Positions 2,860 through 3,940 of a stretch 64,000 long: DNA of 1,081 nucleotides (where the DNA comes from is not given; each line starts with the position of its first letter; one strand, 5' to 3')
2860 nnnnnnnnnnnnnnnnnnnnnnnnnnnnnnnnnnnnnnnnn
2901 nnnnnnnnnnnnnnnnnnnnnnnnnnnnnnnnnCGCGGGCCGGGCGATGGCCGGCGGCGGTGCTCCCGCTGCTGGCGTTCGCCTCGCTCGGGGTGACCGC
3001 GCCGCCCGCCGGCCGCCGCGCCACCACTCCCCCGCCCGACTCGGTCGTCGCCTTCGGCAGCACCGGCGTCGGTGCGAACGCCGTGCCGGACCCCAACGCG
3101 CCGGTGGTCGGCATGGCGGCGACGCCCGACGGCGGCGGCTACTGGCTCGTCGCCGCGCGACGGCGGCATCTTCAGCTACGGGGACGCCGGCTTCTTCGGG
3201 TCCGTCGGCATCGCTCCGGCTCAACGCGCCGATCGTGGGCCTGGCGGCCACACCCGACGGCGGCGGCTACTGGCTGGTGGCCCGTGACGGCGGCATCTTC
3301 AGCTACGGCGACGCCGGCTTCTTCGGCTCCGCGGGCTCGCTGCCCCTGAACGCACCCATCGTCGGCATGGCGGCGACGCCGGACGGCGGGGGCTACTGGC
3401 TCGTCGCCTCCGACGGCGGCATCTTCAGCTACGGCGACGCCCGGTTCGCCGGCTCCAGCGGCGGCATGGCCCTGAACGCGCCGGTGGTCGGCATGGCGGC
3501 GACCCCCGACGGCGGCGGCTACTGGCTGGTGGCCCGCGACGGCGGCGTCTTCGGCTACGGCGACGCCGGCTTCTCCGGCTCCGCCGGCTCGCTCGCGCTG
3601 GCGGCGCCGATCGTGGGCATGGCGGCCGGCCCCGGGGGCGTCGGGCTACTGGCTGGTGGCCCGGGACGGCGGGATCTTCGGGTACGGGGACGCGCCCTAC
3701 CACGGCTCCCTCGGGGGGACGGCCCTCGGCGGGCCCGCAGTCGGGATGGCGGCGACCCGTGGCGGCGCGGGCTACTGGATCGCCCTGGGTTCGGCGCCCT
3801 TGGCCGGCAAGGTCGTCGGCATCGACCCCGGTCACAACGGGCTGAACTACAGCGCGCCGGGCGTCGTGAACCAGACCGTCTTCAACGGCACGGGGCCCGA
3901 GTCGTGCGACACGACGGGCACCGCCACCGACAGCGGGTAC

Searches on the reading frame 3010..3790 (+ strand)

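Call 67: search_protein_families(library=pfam, proteins=[window:3010-3790:+], max_evalue=1)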
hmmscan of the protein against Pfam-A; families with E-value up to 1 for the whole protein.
window:3010-3790:+ (260 aa): 1 family
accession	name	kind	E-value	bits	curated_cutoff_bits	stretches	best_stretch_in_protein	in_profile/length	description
PF23795.1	SH3_YKFC_2nd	-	0.00065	19.9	27.4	0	122-139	40-57/57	YKFC SH3b2 domain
